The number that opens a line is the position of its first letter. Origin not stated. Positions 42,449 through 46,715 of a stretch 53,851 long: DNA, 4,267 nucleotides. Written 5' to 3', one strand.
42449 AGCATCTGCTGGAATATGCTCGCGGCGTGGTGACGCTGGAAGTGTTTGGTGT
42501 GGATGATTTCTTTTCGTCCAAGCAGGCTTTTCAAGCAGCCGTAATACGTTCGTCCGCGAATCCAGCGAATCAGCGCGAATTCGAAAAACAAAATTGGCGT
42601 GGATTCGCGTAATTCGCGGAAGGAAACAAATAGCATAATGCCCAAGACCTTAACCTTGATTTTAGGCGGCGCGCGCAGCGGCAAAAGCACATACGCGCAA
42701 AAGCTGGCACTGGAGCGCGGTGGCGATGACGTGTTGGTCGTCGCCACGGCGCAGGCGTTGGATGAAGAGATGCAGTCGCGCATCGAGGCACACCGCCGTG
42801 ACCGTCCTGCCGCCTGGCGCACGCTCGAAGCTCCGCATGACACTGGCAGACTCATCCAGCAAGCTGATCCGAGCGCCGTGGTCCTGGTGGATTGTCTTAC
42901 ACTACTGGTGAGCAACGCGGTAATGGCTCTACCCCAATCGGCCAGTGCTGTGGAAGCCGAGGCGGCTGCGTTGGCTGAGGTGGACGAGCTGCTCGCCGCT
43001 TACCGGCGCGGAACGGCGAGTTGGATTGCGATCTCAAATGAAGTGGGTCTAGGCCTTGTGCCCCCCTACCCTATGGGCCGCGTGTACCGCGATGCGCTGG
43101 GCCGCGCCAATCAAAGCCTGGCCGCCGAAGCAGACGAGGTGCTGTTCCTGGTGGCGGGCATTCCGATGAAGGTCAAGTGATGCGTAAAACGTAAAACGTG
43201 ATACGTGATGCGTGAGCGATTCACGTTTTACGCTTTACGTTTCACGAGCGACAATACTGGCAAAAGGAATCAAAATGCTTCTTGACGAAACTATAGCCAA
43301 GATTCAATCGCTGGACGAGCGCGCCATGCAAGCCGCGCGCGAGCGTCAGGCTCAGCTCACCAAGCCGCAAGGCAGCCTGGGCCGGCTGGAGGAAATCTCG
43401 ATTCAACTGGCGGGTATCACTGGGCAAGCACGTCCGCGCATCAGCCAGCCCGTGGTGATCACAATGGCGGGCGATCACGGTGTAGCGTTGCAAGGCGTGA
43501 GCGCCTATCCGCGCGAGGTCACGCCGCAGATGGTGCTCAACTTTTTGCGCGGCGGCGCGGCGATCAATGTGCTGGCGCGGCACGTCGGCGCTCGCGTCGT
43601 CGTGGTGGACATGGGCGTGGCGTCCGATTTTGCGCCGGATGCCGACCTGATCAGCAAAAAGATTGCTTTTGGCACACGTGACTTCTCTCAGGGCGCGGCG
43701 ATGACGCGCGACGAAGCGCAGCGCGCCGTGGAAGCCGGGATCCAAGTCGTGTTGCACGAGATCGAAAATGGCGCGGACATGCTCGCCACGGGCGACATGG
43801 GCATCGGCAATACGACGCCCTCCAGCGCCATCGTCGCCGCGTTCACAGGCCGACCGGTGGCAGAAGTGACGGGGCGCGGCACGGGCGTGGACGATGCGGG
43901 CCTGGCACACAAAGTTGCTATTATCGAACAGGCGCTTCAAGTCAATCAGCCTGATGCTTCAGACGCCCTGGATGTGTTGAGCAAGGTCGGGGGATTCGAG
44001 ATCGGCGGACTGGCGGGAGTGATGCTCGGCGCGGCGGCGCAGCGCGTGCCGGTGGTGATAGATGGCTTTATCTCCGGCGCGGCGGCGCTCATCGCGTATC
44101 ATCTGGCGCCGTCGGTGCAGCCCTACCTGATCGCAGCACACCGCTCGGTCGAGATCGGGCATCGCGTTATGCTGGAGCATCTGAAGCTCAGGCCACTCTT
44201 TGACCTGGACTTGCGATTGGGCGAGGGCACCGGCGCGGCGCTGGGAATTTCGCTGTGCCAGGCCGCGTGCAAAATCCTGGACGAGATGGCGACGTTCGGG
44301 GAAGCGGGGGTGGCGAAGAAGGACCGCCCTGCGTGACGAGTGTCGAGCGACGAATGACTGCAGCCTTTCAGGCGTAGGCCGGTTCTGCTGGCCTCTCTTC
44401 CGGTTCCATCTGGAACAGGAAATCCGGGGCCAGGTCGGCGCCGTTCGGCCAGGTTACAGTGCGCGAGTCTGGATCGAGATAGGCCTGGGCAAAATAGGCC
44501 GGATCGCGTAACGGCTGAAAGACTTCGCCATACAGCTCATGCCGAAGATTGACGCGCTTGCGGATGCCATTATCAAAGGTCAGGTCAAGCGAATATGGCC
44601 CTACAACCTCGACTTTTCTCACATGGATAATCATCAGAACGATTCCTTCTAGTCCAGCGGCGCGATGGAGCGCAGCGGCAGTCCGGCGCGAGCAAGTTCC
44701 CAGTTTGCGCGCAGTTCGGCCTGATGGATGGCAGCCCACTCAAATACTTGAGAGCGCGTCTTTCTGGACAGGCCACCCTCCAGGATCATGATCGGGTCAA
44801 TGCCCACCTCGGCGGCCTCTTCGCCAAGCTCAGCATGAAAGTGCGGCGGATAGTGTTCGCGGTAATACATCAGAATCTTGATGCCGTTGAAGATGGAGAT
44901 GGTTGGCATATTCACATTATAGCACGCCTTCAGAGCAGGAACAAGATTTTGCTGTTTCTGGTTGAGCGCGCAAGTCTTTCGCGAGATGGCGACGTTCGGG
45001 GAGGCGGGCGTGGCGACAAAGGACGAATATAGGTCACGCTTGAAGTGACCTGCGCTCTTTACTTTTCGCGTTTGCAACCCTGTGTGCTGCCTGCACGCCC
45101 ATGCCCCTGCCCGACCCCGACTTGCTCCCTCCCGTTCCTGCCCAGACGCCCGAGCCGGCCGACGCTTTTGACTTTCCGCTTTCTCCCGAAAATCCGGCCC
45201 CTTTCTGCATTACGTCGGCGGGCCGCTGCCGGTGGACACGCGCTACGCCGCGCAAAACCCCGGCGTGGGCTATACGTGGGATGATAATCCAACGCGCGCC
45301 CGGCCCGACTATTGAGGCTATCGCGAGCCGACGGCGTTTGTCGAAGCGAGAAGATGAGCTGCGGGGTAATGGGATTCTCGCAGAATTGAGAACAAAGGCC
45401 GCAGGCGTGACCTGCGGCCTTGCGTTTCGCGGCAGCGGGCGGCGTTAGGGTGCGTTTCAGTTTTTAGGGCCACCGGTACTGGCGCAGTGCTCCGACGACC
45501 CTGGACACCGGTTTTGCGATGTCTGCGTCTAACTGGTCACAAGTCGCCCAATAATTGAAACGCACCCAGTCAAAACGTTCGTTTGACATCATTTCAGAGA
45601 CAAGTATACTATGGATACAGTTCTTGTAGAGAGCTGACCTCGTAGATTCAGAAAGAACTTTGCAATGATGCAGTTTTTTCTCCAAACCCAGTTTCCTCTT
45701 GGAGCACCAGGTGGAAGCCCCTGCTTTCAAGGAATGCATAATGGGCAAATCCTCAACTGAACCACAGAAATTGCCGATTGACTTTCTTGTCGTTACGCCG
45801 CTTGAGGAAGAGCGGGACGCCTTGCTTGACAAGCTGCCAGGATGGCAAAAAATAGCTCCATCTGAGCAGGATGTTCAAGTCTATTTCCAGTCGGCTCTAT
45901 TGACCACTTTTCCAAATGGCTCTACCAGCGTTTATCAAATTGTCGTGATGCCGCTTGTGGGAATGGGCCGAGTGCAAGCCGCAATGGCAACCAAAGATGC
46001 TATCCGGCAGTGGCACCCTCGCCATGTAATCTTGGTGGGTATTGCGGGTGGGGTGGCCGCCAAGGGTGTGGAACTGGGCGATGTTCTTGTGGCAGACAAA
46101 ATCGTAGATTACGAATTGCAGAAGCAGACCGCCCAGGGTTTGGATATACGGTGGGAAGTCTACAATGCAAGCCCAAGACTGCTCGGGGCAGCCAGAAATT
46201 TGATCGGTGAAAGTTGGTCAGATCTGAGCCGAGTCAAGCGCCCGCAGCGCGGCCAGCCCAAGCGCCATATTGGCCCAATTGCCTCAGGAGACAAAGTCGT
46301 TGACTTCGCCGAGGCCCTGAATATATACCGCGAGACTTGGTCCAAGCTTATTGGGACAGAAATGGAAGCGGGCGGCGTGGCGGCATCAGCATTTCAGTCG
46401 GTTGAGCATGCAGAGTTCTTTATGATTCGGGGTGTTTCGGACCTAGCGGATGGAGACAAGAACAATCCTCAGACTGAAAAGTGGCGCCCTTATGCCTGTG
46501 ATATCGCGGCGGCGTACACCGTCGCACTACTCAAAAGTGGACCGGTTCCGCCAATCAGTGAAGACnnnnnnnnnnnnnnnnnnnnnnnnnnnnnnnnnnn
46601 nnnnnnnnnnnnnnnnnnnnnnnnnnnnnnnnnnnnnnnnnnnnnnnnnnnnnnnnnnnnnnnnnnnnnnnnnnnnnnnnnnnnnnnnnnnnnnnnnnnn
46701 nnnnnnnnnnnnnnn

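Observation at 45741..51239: Candidate new conflict/defence system: PNP-fold nucleosidase effector + two P-loop NTPases (one TPR- and membrane-linked) in a translationally coupled operon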

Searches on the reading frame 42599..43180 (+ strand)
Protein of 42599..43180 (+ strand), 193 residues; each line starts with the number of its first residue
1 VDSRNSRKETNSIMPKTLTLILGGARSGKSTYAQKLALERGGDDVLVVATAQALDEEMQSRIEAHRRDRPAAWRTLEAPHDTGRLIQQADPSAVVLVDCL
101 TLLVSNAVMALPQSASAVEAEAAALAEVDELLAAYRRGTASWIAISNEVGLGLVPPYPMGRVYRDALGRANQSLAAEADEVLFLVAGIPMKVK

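Call 56: search_protein_families(library=pfam, proteins=[window:42599-43180:+], max_evalue=0.01)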
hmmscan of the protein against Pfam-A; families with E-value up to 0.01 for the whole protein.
window:42599-43180:+ (193 aa): 1 family
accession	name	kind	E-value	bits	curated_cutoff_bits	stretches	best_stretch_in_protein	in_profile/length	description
PF02283.22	CobU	-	4.2e-55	186.3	27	1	19-192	1-168/168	Cobinamide kinase / cobinamide phosphate guanyltransferase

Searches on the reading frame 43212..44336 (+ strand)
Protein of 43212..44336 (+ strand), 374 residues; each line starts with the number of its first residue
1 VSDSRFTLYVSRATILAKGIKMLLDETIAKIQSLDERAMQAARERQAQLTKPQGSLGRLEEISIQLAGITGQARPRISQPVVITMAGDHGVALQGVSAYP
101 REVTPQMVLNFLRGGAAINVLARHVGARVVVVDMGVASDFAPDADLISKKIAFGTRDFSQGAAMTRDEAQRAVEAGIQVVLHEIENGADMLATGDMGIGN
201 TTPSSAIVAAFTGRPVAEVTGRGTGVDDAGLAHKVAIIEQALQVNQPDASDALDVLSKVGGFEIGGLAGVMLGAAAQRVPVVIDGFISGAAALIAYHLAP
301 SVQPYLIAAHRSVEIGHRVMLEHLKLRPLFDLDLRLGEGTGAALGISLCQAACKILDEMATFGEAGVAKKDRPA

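Call 56: search_protein_families(library=pfam, proteins=[window:43212-44336:+], max_evalue=0.01)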
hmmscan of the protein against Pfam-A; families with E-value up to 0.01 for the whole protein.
window:43212-44336:+ (374 aa): 1 family
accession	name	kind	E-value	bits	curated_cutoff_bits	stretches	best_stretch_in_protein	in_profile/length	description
PF02277.22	DBI_PRT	-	1.3e-143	478.6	22.6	1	31-367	1-329/329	Phosphoribosyltransferase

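Call 77: list_cluster_members(proteins=[window:43212-44336:+, window:42599-43180:+, window:33077-34438:+, window:35529-37289:+, window:45741-46898:+, window:48330-51239:+])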
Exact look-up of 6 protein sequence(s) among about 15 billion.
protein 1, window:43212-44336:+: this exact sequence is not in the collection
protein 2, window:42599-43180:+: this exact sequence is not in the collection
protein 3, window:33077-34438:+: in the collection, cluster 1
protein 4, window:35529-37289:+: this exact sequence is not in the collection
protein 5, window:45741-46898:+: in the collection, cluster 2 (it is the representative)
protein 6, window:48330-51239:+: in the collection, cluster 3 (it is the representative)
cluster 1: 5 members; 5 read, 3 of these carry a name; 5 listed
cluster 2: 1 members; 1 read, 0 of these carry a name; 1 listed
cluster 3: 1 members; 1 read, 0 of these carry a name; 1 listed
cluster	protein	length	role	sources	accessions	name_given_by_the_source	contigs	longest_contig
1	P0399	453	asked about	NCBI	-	-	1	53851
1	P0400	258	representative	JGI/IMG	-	-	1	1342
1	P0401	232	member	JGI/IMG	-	cytochrome d ubiquinol oxidase subunit I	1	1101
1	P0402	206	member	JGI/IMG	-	cytochrome d ubiquinol oxidase subunit I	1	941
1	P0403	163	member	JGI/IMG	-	cytochrome d ubiquinol oxidase subunit I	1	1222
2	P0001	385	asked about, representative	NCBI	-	-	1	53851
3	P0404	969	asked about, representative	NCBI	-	-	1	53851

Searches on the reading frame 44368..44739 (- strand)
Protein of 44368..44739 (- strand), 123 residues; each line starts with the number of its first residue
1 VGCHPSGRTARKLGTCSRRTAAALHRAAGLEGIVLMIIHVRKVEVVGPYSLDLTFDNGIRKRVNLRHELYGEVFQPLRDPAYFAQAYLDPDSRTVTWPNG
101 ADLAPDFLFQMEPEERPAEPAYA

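Call 56: search_protein_families(library=pfam, proteins=[window:44368-44739:-], max_evalue=0.01)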
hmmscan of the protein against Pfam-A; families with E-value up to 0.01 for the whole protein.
window:44368-44739:- (123 aa): 2 families
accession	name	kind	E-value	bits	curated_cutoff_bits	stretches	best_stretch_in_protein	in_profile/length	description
PF10387.14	DUF2442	-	6.4e-10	39.5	23.9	1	40-109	1-67/72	Protein of unknown function (DUF2442)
PF14358.11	DUF4405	-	0.0093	16.9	26.7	0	4-40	25-62/66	Domain of unknown function (DUF4405)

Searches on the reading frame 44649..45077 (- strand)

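Call 56: search_protein_families(library=pfam, proteins=[window:44649-45077:-], max_evalue=0.01)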
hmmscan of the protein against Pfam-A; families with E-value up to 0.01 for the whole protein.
window:44649-45077:- (142 aa): 1 family
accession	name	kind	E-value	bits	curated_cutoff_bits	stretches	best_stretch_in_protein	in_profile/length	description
PF13711.11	DUF4160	-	1e-17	64.5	23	1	65-127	1-65/65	Domain of unknown function (DUF4160)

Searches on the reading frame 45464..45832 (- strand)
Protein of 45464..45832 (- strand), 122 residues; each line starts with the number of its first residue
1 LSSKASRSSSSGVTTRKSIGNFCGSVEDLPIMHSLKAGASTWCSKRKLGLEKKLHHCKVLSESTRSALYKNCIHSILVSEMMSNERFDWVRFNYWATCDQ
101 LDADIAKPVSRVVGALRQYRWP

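Call 56: search_protein_families(library=pfam, proteins=[window:45464-45832:-], max_evalue=0.01)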
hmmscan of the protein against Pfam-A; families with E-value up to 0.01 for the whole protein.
window:45464-45832:- (122 aa): 0 families

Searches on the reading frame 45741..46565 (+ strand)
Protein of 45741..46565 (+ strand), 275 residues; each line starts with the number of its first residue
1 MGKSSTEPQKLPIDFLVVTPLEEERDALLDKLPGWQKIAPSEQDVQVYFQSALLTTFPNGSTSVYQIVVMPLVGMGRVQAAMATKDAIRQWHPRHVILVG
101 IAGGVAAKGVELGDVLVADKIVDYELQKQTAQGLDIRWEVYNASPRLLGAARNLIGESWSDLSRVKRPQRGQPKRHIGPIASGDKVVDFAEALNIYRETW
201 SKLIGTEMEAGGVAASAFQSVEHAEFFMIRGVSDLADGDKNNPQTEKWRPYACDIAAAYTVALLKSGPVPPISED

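Call 86: search_dna_similar(query=window:45741-46565:+, collection=plasmids, mode=protein, max_evalue=0.00001, max_rows=25)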
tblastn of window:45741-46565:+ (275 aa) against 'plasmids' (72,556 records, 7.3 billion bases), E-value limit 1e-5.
Records with a match: 23; places in all: 24; records where one place covers at least 80% of the query: 21.
Best place of each record, by identity: <60% 23.
By first word of the organism name: Agrobacterium 14; Klebsiella 3; Leptolyngbya 2; Nostoc 1; Calothrix 1; Streptomyces 1; Acaryochloris 1.
By predicted mobility (MOB-suite, as given by PLSDB): conjugative 16; mobilizable 4; non-mobilizable 3.
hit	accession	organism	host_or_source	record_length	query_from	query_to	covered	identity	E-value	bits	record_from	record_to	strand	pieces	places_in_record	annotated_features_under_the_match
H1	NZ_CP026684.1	Nostoc sp. 'Peltigera membranacea cyanobiont' N6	Lichen thallus,Peltigera membranacea ...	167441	13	273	95%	36.8%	4e-31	129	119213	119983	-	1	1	SAVED domain-containing protein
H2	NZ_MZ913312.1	Agrobacterium fabrum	-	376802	14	271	94%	36.7%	2e-23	135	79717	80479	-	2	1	HNH endonuclease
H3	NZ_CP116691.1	Agrobacterium tumefaciens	Lettuce,cell culture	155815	14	271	94%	36.7%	2e-31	130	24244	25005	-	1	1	HNH endonuclease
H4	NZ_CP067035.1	Agrobacterium fabrum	-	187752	14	271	94%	36.7%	2e-31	130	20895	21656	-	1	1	HNH endonuclease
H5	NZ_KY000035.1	Agrobacterium sp.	-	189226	14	271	94%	36.7%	2e-31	130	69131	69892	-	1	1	HNH endonuclease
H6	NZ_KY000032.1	Agrobacterium fabrum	-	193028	14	271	94%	36.7%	2e-31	130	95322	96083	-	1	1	HNH endonuclease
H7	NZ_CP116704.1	Agrobacterium tumefaciens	Yarrow,cell culture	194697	14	271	94%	36.7%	2e-31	130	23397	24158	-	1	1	HNH endonuclease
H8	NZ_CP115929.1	Agrobacterium tumefaciens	Chrysanthemum,cell culture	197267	14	271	94%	36.7%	2e-31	130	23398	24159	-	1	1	HNH endonuclease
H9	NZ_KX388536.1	Agrobacterium tumefaciens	Chrysanthemum x morifolium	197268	14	271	94%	36.7%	2e-31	130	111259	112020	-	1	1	HNH endonuclease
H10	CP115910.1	Agrobacterium tumefaciens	Russian Sage,cell culture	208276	14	271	94%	36.7%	2e-31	130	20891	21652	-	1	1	hypothetical protein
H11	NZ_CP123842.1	Agrobacterium tumefaciens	Yarrow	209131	14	271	94%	36.7%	2e-31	130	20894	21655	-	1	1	HNH endonuclease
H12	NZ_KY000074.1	Agrobacterium larrymoorei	-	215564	14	271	94%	36.7%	2e-31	130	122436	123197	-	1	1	HNH endonuclease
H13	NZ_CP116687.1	Agrobacterium fabrum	cell culture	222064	14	271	94%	36.7%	2e-31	130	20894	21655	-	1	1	HNH endonuclease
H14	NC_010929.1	Agrobacterium tumefaciens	-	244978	14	271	94%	36.7%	2e-31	130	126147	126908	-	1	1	HNH endonuclease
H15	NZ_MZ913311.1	Agrobacterium fabrum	-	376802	14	271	94%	36.7%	2e-31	130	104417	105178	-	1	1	HNH endonuclease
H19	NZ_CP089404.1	Klebsiella pasteurii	Homo sapiens,feces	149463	5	269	96%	25.0%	1e-7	60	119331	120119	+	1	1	response regulator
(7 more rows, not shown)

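Call 87: get_annotated_region(hit=H1, flank=4000)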
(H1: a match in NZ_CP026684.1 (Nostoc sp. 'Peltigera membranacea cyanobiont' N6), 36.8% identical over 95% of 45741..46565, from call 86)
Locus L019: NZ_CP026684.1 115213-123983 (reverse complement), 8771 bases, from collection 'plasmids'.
description: Nostoc sp. 'Peltigera membranacea cyanobiont' N6 plasmid pNPM2, complete sequence
organism: Nostoc sp. 'Peltigera membranacea cyanobiont' N6 (NCBI taxid 1261031)
taxonomy: Bacteria; Cyanobacteriota; Cyanophyceae; Nostocales; Nostocaceae; Nostoc; Nostoc sp. 'Peltigera membranacea cyanobiont' N6
host: -; source: Lichen thallus,Peltigera membranacea thallus; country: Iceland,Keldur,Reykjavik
typing (MOB-suite, as given by PLSDB): conjugative; relaxase MOBP; mating-pair formation MPF_T
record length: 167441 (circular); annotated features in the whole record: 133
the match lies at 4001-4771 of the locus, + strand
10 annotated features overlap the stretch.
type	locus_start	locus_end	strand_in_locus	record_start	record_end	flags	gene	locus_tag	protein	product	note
CDS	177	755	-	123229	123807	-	-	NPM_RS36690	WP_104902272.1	siphovirus Gp157 family protein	-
CDS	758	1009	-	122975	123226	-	-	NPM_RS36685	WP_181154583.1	hypothetical protein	-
CDS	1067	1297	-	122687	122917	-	-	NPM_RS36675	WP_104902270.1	hypothetical protein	-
CDS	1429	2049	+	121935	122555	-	-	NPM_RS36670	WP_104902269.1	hypothetical protein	-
CDS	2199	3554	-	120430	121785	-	-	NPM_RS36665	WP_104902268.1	hypothetical protein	-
CDS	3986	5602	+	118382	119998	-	-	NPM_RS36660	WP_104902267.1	SAVED domain-containing protein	-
CDS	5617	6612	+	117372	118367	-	-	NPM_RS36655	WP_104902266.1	CBASS oligonucleotide cyclase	-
CDS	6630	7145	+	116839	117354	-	-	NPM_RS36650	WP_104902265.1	hypothetical protein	-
CDS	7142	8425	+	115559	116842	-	-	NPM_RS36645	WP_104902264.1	AAA family ATPase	-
CDS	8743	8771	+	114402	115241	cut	-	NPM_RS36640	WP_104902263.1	DUF5919 domain-containing protein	-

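Call 88: get_annotated_region(hit=H19, flank=4000)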
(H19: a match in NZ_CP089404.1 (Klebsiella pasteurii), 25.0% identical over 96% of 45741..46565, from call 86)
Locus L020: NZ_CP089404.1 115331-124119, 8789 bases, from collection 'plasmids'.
description: Klebsiella pasteurii strain Kox205 plasmid pKOX205_1, complete sequence
organism: Klebsiella pasteurii (NCBI taxid 2587529)
taxonomy: Bacteria; Pseudomonadota; Gammaproteobacteria; Enterobacterales; Enterobacteriaceae; Klebsiella; Klebsiella pasteurii
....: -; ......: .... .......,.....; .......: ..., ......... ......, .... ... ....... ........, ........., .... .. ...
typing (MOB-suite, as given by PLSDB): mobilizable; replicon IncFIB; relaxase MOBH
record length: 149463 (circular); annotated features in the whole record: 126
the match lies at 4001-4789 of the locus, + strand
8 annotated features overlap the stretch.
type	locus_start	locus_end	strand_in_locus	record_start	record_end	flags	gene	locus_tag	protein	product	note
CDS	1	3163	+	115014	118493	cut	-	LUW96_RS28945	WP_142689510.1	hypothetical protein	-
CDS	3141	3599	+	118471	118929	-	-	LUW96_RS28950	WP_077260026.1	response regulator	-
CDS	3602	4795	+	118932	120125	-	-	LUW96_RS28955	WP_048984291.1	response regulator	-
CDS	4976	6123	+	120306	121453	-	-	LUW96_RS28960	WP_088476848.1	IS3 family transposase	-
CDS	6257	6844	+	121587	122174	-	-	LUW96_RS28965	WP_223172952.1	hypothetical protein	-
CDS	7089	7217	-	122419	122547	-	-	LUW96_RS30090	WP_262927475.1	hypothetical protein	-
CDS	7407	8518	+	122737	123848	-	-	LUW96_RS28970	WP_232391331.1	IS3 family transposase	-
CDS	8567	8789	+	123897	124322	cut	-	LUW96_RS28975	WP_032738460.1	hypothetical protein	-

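Call 90: get_annotated_region(hit=H3, flank=4000)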
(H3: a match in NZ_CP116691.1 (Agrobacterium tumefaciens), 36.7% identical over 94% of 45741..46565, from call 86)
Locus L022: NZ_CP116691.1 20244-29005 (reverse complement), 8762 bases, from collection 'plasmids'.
description: Agrobacterium tumefaciens strain LMG 292 plasmid pAtLMG292b, complete sequence
organism: Agrobacterium tumefaciens (NCBI taxid 358)
taxonomy: Bacteria; Pseudomonadota; Alphaproteobacteria; Hyphomicrobiales; Rhizobiaceae; Agrobacterium; Agrobacterium tumefaciens
host: -; source: Lettuce,cell culture; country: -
typing (MOB-suite, as given by PLSDB): conjugative; replicon rep_cluster_593; relaxase MOBQ; mating-pair formation MPF_T
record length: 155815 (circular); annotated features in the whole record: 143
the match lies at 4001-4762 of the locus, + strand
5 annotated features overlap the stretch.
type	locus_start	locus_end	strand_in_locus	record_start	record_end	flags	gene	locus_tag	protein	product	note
CDS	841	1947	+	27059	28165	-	-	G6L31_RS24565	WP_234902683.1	hypothetical protein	-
CDS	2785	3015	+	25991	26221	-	-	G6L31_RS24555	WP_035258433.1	hypothetical protein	-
CDS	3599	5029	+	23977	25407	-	-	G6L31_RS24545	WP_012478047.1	HNH endonuclease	-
CDS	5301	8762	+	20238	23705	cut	-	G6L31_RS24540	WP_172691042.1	hypothetical protein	-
CDS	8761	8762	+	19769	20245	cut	-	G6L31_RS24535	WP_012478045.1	response regulator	-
